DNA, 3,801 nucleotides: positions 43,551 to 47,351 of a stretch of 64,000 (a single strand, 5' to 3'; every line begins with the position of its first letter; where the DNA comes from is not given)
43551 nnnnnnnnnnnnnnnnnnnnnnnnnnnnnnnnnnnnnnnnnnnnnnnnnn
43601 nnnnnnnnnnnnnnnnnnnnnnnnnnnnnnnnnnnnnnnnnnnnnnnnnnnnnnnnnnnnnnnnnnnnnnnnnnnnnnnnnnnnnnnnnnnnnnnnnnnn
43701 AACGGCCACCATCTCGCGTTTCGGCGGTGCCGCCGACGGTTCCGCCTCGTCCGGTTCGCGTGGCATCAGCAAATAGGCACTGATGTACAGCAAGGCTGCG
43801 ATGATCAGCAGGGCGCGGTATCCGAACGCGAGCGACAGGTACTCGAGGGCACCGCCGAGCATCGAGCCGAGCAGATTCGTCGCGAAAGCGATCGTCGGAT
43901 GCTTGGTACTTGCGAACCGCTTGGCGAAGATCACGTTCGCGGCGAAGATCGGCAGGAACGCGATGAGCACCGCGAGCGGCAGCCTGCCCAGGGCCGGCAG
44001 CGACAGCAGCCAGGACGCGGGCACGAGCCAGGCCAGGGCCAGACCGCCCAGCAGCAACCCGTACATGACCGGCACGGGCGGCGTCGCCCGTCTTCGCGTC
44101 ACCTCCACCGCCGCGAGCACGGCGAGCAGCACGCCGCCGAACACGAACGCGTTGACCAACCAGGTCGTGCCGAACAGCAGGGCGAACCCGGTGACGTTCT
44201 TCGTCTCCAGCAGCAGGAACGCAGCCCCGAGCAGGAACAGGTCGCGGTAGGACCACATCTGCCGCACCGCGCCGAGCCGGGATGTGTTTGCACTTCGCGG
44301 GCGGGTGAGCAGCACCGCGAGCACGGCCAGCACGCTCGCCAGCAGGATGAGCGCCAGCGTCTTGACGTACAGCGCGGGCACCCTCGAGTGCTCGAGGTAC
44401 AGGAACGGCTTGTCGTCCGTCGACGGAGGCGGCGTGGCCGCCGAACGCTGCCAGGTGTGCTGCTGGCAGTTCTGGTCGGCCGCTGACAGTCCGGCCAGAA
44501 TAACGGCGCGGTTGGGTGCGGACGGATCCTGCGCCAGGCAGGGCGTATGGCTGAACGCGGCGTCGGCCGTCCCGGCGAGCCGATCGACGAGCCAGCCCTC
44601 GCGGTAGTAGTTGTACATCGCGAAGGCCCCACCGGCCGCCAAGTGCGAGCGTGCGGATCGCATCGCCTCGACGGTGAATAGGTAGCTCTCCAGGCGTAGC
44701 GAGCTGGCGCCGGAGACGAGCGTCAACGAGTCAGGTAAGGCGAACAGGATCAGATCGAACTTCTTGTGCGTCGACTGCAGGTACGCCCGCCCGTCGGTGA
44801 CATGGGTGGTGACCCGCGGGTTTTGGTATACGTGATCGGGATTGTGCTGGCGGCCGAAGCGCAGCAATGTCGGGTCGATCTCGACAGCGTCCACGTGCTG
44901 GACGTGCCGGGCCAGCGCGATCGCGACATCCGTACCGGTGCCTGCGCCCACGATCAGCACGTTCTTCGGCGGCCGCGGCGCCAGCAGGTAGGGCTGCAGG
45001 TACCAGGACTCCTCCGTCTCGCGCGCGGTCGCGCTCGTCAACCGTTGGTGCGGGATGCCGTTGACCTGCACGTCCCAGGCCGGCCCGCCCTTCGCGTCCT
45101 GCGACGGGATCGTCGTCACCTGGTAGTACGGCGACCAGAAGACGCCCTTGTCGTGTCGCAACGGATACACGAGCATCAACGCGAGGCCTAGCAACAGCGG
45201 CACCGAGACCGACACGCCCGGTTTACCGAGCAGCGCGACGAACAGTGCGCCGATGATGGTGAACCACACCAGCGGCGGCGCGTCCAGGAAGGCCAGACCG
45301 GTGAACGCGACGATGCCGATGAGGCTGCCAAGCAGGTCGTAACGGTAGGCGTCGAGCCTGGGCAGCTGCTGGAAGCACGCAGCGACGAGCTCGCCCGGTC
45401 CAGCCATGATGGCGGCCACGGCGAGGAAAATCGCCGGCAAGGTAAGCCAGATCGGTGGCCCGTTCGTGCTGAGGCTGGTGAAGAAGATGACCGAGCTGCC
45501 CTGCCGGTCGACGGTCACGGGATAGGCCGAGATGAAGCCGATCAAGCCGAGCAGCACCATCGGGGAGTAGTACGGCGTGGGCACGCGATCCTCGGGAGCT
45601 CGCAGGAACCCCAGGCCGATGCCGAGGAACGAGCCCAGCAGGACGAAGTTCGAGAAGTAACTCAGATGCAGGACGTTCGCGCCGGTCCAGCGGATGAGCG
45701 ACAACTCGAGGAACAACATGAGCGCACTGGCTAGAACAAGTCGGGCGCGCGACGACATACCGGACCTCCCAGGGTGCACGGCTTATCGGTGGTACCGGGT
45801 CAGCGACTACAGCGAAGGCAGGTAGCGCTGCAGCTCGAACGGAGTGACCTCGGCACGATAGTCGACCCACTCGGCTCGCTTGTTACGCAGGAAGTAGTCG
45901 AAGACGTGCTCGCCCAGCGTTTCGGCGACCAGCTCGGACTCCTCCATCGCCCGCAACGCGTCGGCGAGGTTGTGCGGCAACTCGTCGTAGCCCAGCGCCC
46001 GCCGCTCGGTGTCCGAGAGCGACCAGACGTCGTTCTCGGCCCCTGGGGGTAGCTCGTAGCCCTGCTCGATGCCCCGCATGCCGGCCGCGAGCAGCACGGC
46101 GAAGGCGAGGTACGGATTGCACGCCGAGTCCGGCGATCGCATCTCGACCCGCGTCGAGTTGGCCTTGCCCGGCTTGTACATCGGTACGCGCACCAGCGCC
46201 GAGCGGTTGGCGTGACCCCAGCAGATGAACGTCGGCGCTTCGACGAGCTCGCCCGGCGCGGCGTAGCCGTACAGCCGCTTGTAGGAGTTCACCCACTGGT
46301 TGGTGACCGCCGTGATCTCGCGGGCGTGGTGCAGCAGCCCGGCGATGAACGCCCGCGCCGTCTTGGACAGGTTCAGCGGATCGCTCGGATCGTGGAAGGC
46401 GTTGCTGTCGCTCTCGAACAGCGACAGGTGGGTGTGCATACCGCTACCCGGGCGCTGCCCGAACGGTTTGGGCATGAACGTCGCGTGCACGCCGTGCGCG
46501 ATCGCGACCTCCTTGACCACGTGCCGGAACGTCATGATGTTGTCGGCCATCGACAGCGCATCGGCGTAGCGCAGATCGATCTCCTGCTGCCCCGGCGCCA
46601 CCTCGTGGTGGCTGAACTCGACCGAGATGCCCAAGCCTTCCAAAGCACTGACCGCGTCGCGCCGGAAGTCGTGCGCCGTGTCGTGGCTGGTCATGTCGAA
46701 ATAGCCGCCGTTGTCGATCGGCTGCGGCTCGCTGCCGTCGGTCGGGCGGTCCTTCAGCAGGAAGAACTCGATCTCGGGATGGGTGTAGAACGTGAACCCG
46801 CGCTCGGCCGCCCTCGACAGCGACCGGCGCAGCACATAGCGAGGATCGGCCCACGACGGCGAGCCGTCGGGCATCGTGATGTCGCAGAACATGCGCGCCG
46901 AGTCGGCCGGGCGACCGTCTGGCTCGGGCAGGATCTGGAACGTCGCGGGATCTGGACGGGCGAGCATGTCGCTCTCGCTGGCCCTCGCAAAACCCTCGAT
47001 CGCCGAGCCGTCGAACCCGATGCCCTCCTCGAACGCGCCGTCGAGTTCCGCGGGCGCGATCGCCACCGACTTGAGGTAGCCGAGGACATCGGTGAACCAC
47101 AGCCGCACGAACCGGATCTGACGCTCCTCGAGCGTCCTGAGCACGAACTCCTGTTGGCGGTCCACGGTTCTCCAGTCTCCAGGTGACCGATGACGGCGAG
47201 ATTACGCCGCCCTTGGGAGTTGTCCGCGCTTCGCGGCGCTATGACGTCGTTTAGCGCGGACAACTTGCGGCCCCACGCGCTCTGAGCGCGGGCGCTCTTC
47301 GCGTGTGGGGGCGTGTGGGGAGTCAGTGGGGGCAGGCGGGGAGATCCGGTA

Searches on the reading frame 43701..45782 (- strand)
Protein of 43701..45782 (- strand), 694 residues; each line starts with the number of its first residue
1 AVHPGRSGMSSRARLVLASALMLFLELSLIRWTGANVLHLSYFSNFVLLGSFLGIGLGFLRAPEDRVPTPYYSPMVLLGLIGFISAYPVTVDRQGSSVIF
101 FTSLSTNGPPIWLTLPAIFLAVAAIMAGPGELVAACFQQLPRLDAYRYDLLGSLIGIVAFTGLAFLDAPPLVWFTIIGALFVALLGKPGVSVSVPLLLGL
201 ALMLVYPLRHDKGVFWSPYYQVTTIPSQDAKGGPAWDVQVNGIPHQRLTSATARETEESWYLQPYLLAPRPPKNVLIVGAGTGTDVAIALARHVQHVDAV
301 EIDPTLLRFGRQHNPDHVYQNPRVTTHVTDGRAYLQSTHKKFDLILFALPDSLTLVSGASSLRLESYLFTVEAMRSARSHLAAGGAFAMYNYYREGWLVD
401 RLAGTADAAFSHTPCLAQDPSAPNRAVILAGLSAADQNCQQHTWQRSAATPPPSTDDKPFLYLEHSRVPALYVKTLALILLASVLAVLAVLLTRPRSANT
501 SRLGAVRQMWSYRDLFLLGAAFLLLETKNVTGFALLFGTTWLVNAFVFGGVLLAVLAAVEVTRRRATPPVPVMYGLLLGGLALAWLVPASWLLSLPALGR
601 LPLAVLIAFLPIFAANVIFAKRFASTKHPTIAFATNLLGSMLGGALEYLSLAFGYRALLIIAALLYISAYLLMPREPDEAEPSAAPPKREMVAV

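Call 55: search_protein_families(library=pfam, proteins=[window:43701-45782:-], max_evalue=0.00001)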
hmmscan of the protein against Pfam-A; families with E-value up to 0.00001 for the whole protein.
window:43701-45782:- (694 aa): 1 family
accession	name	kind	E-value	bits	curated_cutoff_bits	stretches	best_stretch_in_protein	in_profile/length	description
PF01564.23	Spermine_synth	-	3e-10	40.4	22.9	1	271-389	18-130/186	Spermine/spermidine synthase domain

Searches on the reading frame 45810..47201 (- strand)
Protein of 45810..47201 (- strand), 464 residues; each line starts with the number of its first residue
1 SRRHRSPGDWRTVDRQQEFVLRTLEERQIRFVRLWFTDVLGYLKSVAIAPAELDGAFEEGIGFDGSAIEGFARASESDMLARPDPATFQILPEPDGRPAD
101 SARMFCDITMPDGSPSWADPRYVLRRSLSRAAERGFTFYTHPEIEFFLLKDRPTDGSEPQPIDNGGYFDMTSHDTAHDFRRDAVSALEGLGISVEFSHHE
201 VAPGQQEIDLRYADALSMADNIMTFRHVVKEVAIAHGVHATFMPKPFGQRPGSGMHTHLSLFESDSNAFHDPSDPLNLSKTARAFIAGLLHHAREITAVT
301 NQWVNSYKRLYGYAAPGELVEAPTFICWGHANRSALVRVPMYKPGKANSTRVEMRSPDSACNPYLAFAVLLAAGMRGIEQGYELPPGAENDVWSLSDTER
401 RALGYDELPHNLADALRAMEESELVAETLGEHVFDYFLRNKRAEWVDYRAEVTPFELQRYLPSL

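Call 55: search_protein_families(library=pfam, proteins=[window:45810-47201:-], max_evalue=0.00001)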
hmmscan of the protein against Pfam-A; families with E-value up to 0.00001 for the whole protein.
window:45810-47201:- (464 aa): 2 families
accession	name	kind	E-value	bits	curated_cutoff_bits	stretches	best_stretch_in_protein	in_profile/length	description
PF00120.29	Gln-synt_C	-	6.4e-129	430.3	24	1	118-460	2-344/344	Glutamine synthetase, catalytic domain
PF03951.24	Gln-synt_N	-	7.6e-26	90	33.4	1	29-111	2-82/82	Glutamine synthetase, beta-Grasp domain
